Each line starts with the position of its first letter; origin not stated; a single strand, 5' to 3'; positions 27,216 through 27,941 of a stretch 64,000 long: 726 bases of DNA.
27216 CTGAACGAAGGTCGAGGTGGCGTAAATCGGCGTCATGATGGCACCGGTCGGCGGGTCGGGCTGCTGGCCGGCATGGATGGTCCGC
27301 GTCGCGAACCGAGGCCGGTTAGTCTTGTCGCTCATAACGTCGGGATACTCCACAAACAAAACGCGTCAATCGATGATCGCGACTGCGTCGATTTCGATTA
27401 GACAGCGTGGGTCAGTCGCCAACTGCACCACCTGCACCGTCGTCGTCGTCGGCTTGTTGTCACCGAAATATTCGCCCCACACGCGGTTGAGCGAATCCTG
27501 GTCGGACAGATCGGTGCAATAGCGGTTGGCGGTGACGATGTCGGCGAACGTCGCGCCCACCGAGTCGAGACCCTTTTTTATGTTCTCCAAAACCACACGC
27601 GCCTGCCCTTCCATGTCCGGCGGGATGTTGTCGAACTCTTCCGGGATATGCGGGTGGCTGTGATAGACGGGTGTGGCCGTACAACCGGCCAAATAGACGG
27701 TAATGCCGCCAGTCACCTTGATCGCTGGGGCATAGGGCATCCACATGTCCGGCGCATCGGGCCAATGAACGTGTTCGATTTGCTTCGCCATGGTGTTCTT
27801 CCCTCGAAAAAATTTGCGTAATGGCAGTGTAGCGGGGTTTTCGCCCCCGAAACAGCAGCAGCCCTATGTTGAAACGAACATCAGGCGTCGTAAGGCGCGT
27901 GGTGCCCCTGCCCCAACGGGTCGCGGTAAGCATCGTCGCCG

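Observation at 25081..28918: Four-gene minus-strand operon coupling two PLP-dependent sulfur-amino-acid enzymes with RidA and an NAD-dependent epimerase/dehydratase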

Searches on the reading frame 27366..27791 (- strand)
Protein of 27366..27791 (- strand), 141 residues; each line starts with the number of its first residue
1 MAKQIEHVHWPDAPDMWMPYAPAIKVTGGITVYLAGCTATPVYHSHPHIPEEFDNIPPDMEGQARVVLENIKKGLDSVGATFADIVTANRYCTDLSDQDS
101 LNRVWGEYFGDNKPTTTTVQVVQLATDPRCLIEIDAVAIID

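Call 3: search_protein_families(library=pfam, proteins=[window:27366-27791:-])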
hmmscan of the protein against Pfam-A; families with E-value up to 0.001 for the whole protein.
window:27366-27791:- (141 aa): 1 family
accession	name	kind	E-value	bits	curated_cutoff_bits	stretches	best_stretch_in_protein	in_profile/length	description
PF01042.26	Ribonuc_L-PSP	-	2.5e-20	73.1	27.3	1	13-139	4-120/121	Endoribonuclease L-PSP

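Call 4: search_protein_families(library=ncbifam, proteins=[window:27366-27791:-])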
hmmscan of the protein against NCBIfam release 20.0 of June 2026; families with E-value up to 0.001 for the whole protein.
window:27366-27791:- (141 aa): 3 families
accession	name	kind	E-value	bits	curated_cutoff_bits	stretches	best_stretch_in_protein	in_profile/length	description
TIGR00004.1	TIGR00004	subfamily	1.2e-15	57.9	106.25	1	7-139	3-124/125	Rid family detoxifying hydrolase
TIGR03610.1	RutC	equivalog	1.2e-12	48.1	169.1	1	58-140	46-126/127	pyrimidine utilization protein C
NF008490.0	PRK11401.1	equivalog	3.5e-12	46.3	222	1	28-139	12-126/129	enamine/imine deaminase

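Call 11: search_solved_structures(query=window:27366-27791:-, max_evalue=0.001, show_alignments=3)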
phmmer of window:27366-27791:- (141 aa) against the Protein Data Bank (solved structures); distinct sequences matched with E-value up to 0.001: 51.
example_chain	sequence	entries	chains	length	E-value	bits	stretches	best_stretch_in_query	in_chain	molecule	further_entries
2dyy_A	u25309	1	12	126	1.4e-14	57.2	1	12-138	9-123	UPF0076 protein PH0854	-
2uyj_A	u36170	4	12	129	2.8e-12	49.7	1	27-139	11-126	PROTEIN TDCF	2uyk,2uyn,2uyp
7kgc_A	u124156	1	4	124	6.2e-12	48.6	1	10-138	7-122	Putative translation initiation inhibitor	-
5yu2_A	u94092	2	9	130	1.4e-11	47.5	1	45-134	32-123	Translation initiation inhibitor homologue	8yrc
5y6u_A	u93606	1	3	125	2.5e-11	46.7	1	30-140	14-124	YabJ protein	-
1qd9_A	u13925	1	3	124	2.5e-11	46.7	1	30-140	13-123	PURINE REGULATORY PROTEIN YABJ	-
6izh_A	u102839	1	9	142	2.5e-11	46.6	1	49-138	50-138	2-aminomuconate deaminase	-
7cd2_A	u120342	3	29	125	6.5e-11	45.3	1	30-140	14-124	YabJ protein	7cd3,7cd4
1x25_A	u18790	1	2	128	8.6e-11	44.9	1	5-135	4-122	Hypothetical UPF0076 protein ST0811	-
1xrg_A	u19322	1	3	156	8.8e-10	41.7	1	5-139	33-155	Putative translation initiation inhibitor, yjgF family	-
3k0t_A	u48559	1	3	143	1.2e-09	41.2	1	13-140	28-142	Endoribonuclease L-PSP, putative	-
2b33_A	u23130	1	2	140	3.7e-09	39.6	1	47-139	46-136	protein synthesis inhibitor, putative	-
3vcz_A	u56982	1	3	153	5.6e-09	39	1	53-139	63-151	Endoribonuclease L-PSP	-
3v4d_A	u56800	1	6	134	7.9e-09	38.6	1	32-139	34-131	Aminoacrylate peracid reductase RutC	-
1j7h_A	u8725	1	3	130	9.5e-09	38.3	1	53-139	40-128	HYPOTHETICAL PROTEIN HI0719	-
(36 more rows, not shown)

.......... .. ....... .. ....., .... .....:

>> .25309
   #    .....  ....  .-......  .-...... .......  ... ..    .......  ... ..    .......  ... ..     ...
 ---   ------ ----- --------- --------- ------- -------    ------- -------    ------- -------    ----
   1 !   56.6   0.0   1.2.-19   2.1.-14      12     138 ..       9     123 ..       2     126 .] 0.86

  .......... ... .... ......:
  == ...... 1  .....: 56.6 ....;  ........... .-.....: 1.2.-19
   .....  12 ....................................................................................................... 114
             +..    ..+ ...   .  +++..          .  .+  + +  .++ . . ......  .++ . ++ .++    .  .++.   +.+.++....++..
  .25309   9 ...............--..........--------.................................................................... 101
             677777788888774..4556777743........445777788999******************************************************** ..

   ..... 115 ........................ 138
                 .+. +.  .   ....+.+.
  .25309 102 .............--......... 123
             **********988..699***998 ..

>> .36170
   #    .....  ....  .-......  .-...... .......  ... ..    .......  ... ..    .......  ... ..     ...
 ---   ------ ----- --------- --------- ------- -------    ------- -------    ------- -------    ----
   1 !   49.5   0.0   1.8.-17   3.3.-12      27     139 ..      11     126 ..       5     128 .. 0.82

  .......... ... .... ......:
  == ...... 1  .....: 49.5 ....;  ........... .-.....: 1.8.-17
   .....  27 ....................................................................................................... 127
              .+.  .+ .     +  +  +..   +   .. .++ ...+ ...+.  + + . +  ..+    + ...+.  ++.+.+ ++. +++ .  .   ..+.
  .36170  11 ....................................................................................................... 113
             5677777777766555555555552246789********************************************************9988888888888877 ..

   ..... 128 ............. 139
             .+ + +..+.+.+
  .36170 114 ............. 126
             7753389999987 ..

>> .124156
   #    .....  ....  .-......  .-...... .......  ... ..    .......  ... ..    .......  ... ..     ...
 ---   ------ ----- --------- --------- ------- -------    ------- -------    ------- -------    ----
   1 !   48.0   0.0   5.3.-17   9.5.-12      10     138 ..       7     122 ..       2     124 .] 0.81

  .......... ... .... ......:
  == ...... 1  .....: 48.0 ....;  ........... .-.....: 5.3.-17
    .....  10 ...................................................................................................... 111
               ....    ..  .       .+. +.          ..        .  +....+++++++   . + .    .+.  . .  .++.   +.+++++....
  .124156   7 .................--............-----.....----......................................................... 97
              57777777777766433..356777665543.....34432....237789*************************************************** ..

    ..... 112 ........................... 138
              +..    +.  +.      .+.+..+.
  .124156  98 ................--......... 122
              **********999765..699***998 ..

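Call 16: find_homologous_proteins(query=window:27366-27791:-)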
Query window:27366-27791:- (141 aa): 1313 proteins with E <= 0.001 among 1323 candidates; the best 120 are listed.
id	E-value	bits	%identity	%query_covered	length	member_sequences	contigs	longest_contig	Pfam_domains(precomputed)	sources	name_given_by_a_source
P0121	7.8e-88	310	93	100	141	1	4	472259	PF01042.27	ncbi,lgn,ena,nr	ncbi:MAG: hypothetical protein GKS02_08325 [Alphaproteobacteria bacterium]|nr:hypothetical protein [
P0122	1.4e-87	309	93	100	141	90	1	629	PF01042.27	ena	-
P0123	6.7e-86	303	91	100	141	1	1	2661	PF01042.27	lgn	-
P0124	4.1e-84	297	90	100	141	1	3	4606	PF01042.27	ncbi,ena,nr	ncbi:MAG: RidA family protein [Alphaproteobacteria bacterium]|nr:RidA family protein [Alphaproteobac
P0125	1.0e-83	296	89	100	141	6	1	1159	PF01042.27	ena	-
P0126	1.2e-83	296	89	100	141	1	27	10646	PF01042.27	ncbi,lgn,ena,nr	ncbi:MAG: RidA family protein [Alphaproteobacteria bacterium]|nr:RidA family protein [Alphaproteobac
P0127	2.1e-83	295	89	100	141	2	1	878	PF01042.27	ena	-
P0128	2.3e-83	295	89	100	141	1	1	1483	PF01042.27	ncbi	-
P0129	3.8e-83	294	89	100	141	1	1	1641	PF01042.27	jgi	-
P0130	5.6e-82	290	89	100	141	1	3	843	PF01042.27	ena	-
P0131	6.9e-82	290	87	100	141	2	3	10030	PF01042.27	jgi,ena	jgi:2-iminobutanoate/2-iminopropanoate deaminase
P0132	2.8e-81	288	86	100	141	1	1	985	PF01042.27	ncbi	-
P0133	3.8e-81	288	86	100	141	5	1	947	PF01042.27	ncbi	-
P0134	5.2e-81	287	86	100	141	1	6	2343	PF01042.27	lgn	-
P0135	1.9e-80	286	86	100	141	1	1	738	PF01042.27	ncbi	-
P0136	1.1e-77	277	83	100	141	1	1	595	PF01042.27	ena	-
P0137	1.1e-77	277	84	100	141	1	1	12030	PF01042.27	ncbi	-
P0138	4.3e-77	275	82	100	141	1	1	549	PF01042.27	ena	-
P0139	2.2e-76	272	81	100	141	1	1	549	PF01042.27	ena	-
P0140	2.6e-76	272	82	100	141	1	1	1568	PF01042.27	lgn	-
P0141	3.5e-76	272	83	100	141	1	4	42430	PF01042.27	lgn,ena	-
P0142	5.6e-76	271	81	100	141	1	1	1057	PF01042.27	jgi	-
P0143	1.0e-75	270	82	100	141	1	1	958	PF01042.27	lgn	-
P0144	1.4e-75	270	83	100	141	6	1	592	PF01042.27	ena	-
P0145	2.0e-75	269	83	100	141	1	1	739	PF01042.27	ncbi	-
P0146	2.1e-75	269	82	100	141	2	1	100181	PF01042.27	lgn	-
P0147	2.2e-75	269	84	100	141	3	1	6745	PF01042.27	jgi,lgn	jgi:enamine deaminase RidA (YjgF/YER057c/UK114 family)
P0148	2.4e-75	269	80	100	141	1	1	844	PF01042.27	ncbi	-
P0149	2.4e-75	269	83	100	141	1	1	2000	PF01042.27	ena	-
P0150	2.7e-75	269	82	100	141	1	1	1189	PF01042.27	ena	-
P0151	3.0e-75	269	82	100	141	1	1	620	PF01042.27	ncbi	-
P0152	3.4e-75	269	82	100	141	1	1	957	PF01042.27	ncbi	-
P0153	4.6e-75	268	82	100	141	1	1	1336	PF01042.27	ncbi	-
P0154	6.0e-75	268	81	100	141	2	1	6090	PF01042.27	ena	-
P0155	6.0e-75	268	82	100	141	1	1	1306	PF01042.27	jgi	-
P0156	6.1e-75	268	81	100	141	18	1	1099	PF01042.27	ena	-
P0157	6.6e-75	268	82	100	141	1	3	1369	PF01042.27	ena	-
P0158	6.6e-75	268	81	100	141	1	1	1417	PF01042.27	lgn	-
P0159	7.2e-75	267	82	100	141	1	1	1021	PF01042.27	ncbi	-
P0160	8.0e-75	267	81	100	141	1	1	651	PF01042.27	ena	-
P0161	8.8e-75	267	82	100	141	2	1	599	PF01042.27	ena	-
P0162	9.4e-75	267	82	100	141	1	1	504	PF01042.27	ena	-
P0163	9.9e-75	267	82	100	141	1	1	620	PF01042.27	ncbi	-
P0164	1.1e-74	267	81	100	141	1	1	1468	PF01042.27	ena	-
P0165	1.1e-74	267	81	100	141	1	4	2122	PF01042.27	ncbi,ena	-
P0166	1.2e-74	267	80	100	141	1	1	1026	PF01042.27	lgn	-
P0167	1.5e-74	266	79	100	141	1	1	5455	PF01042.27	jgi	-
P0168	1.6e-74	266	82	100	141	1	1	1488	PF01042.27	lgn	-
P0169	1.9e-74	266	81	100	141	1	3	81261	PF01042.27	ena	-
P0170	2.1e-74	266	81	100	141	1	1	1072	PF01042.27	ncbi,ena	-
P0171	2.2e-74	266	80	100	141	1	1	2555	PF01042.27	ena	-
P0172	2.2e-74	266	80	100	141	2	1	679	PF01042.27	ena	-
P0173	2.2e-74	266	80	100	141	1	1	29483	PF01042.27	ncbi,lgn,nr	ncbi:RidA family protein [Alphaproteobacteria bacterium]|nr:RidA family protein [Alphaproteobacteria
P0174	2.4e-74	266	80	100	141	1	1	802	PF01042.27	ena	-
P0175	3.9e-74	265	81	100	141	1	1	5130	PF01042.27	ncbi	-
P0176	3.9e-74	265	81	99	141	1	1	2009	PF01042.27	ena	-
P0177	4.0e-74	265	80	99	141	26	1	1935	PF01042.27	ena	-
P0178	4.0e-74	265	80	100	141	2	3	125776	PF01042.27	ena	-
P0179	4.5e-74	265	82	100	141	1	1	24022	PF01042.27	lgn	-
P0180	4.9e-74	265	80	99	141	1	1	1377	PF01042.27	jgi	jgi:enamine deaminase RidA (YjgF/YER057c/UK114 family)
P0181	5.1e-74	265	81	100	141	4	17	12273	PF01042.27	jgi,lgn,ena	-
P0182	5.3e-74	265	81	100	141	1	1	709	PF01042.27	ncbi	-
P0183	5.8e-74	265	80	100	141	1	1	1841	PF01042.27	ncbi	-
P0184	6.3e-74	264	77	100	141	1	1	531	PF01042.27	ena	-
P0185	7.2e-74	264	80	100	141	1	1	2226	PF01042.27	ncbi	-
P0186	7.5e-74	264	81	100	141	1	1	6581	PF01042.27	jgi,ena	-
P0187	7.8e-74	264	79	100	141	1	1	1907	PF01042.27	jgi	-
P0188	8.3e-74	264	81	100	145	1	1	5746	PF01042.27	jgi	-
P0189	8.5e-74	264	77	100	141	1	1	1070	PF01042.27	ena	-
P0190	8.8e-74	264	81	100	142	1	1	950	PF01042.27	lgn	-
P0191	1.1e-73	264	80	100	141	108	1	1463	PF01042.27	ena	-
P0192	1.1e-73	264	80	100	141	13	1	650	PF01042.27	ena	-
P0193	1.1e-73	264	80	100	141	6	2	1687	PF01042.27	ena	-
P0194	1.4e-73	263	79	100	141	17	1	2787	PF01042.27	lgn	-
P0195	1.4e-73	263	81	100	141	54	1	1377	PF01042.27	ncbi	-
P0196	1.7e-73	263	80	100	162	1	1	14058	PF01042.27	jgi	jgi:enamine deaminase RidA (YjgF/YER057c/UK114 family)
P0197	1.8e-73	263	79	100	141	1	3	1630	PF01042.27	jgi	jgi:enamine deaminase RidA (YjgF/YER057c/UK114 family)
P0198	2.7e-73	262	77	100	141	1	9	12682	PF01042.27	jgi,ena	jgi:enamine deaminase RidA (YjgF/YER057c/UK114 family)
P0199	2.8e-73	262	77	100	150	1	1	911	PF01042.27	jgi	jgi:enamine deaminase RidA (YjgF/YER057c/UK114 family)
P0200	2.8e-73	262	79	100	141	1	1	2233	PF01042.27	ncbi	-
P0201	3.1e-73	262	77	100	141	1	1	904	PF01042.27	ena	-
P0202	3.2e-73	262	80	100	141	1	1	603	PF01042.27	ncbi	-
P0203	3.6e-73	262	80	100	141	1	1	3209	PF01042.27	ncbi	-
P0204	3.8e-73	262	79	100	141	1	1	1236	PF01042.27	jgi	jgi:enamine deaminase RidA (YjgF/YER057c/UK114 family)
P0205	4.0e-73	262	77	100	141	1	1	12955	PF01042.27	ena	-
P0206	4.3e-73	262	77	100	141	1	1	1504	PF01042.27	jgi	jgi:enamine deaminase RidA (YjgF/YER057c/UK114 family)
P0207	4.3e-73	262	77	100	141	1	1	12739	PF01042.27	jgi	jgi:enamine deaminase RidA (YjgF/YER057c/UK114 family)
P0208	5.0e-73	261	79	100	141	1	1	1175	PF01042.27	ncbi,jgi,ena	-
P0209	5.4e-73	261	80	100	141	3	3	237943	PF01042.27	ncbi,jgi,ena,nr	ncbi:MAG: RidA family protein [Rhodospirillaceae bacterium]|jgi:enamine deaminase RidA (YjgF/YER057c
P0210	5.5e-73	261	79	100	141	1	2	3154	PF01042.27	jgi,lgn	jgi:2-iminobutanoate/2-iminopropanoate deaminase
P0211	5.7e-73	261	77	100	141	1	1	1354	PF01042.27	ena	-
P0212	5.9e-73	261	77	100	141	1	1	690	PF01042.27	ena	-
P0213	5.9e-73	261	77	100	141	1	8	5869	PF01042.27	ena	-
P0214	6.0e-73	261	77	100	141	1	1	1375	PF01042.27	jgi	jgi:2-iminobutanoate/2-iminopropanoate deaminase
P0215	6.4e-73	261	78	100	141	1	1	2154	PF01042.27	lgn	-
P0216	6.6e-73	261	76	100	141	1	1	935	PF01042.27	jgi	jgi:2-iminobutanoate/2-iminopropanoate deaminase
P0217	7.2e-73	261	78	100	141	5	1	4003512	PF01042.27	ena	-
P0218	8.4e-73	261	79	99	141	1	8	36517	PF01042.27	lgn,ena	-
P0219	9.2e-73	261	79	100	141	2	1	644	PF01042.27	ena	-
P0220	9.7e-73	261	76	100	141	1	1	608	PF01042.27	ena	-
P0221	9.7e-73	261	76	100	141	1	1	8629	PF01042.27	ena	-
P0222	9.7e-73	261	79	100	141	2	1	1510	PF01042.27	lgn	-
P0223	1.1e-72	260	80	99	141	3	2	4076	PF01042.27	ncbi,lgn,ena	-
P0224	1.1e-72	260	79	100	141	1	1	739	PF01042.27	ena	-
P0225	1.2e-72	260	79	100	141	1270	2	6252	PF01042.27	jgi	jgi:enamine deaminase RidA (YjgF/YER057c/UK114 family)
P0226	1.3e-72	260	79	99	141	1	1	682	PF01042.27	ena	-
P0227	1.3e-72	260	77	100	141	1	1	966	PF01042.27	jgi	jgi:2-iminobutanoate/2-iminopropanoate deaminase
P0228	1.4e-72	260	78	100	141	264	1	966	PF01042.27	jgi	jgi:enamine deaminase RidA (YjgF/YER057c/UK114 family)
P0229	1.5e-72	260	77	100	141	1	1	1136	PF01042.27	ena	-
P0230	1.6e-72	260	78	100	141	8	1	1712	PF01042.27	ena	-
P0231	1.8e-72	260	77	100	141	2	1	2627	PF01042.27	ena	-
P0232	1.8e-72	260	78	100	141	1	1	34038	PF01042.27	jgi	jgi:2-iminobutanoate/2-iminopropanoate deaminase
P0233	1.9e-72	260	76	100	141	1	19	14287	PF01042.27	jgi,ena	-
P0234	1.9e-72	260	76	100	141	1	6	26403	PF01042.27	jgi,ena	jgi:2-iminobutanoate/2-iminopropanoate deaminase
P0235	1.9e-72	260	77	100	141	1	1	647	PF01042.27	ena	-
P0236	1.9e-72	260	76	100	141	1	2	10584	PF01042.27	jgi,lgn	jgi:2-iminobutanoate/2-iminopropanoate deaminase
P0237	1.9e-72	260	76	100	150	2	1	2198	PF01042.27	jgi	jgi:enamine deaminase RidA (YjgF/YER057c/UK114 family)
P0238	2.0e-72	260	79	100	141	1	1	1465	PF01042.27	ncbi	-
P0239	2.0e-72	260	77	100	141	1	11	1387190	PF01042.27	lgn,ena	-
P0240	2.0e-72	260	79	100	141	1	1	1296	PF01042.27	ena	-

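Call 18: find_related_loci(query=A1, collection=genome_contigs, flank=8000)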
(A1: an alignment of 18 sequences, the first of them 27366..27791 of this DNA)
Query A1 (141 aa) in genome_contigs; peptide patterns used: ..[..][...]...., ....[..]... (x = any residue, [..] = any of these).
599 stretches matched a pattern (row limit reached: there are more); 567 encode a relative of the query (tblastn E <= 1e-3); the best 80 are kept; 80 distinct loci.
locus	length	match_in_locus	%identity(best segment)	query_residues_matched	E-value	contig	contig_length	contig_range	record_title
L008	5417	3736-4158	94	1-141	1e-91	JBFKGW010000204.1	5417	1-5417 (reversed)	MAG: Alphaproteobacteria bacterium isolate Mix_sand21.2022.07.D.20 k141_3615796_length_5417_cov_9.0000, whole genome sho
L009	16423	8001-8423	95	1-141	2e-91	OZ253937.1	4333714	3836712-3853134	MAG: Alphaproteobacteria bacterium isolate 26bd64c0-0f2d-4e52-a063-61ff611ccdf2 genome assembly, chromosome: 1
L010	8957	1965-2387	91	1-141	5e-90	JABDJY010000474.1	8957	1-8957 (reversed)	MAG: Alphaproteobacteria bacterium isolate SS_bin_35 k127_1836138, whole genome shotgun sequence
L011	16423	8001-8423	93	1-141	7e-90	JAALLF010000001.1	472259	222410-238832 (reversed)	MAG: Alphaproteobacteria bacterium isolate MH2_Bin57 NODE_6_length_472259_cov_15.410844, whole genome shotgun sequence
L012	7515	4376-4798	91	1-141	3e-89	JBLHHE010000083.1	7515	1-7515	MAG: Alphaproteobacteria bacterium isolate 3300054976_17 Ga0535667_0021655, whole genome shotgun sequence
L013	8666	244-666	89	1-141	3e-86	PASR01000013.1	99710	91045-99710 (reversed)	MAG: Rhodospirillaceae bacterium isolate SAT177 311190, whole genome shotgun sequence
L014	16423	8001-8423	87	1-141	4e-85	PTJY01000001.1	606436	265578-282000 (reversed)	MAG: Alphaproteobacteria bacterium MarineAlpha12_Bin1 CFH42_1, whole genome shotgun sequence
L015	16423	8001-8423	86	1-141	7e-85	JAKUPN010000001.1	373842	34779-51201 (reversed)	MAG: Alphaproteobacteria bacterium isolate ALOHA_A2.5_4 A2.5-Alphaproteobacteria-2_1, whole genome shotgun sequence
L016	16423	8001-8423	81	1-141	6e-82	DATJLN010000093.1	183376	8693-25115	MAG TPA_asm: Xanthobacteraceae bacterium isolate SMAG_U14810 k141_3473304, whole genome shotgun sequence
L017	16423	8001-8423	84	1-141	6e-82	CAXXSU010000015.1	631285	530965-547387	MAG: Alphaproteobacteria bacterium isolate cd18d32c-a82a-44c3-ae41-1116c718a0d5 genome assembly, contig: contig_15, whol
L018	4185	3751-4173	82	1-141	1e-80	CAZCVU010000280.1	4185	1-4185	MAG TPA_asm: uncultured Flavobacteriales bacterium isolate SRP260945_co1_144 genome assembly, contig: NODE_44074_length_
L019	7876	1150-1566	78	1-139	3e-79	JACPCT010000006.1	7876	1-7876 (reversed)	MAG: Candidatus Tectomicrobia bacterium isolate NC_groundwater_290_Ag_S-0.65um_70_9 S6_GD2017_2_S65_scaffold_9541, whole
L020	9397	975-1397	78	1-141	6e-79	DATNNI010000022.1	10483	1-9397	MAG TPA_asm: Xanthobacteraceae bacterium isolate SMAG_U11501 k141_254083, whole genome shotgun sequence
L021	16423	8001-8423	78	1-141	1e-78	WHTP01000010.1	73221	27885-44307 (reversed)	MAG: Hyphomicrobiales bacterium isolate Dino_bin40 k141_161969_length_73221_cov_33.9051, whole genome shotgun sequence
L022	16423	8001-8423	79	1-141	2e-78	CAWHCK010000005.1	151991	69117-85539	MAG: uncultured Alphaproteobacteria bacterium isolate MFD00962.bin.1.253 genome assembly, contig: contig_109788, whole g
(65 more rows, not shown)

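Call 66: predict_structure(alignment_id=A1)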
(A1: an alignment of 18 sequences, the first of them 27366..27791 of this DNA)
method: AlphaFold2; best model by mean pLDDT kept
length: 141 residues; sequences in the alignment: 18
mean_pLDDT: 60.1   pTM: 0.63
mean pLDDT of the five models: 60.1, 49.1, 45.0, 42.3, 42.2
residues with pLDDT >= 90: 0; 70-90: 44; 50-70: 58; < 50: 39
segments of 3 or more residues with pLDDT < 50: 1-5, 11-22, 26-28, 40-48, 123-129
pLDDT, mean of each block of 10 residues (from residue 1): 45 39 49 54 46 63 77 73 75 70 81 58 46 66 56
secondary structure, 60 per line:
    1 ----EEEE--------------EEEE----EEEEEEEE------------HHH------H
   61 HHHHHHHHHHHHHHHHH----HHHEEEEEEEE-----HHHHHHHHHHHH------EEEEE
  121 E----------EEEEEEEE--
elements in order: E5-8 E23-26 E31-38 H60-77 E85-92 H98-109 E116-121 E132-139

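Call 68: search_protein_families(library=pfam, proteins=[L012:6020-6946:-], max_evalue=0.01)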
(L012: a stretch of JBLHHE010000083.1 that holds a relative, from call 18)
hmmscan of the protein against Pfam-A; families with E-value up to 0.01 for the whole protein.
L012:6020-6946:- (308 aa): 2 families
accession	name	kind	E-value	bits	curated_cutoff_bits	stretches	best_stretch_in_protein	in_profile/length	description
PF03547.23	Mem_trans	-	3.2e-22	79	25.7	2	163-303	197-342/343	Membrane transport protein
PF01758.21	SBF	-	1.1e-07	32.1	24.3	1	220-306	23-113/191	Sodium Bile acid symporter family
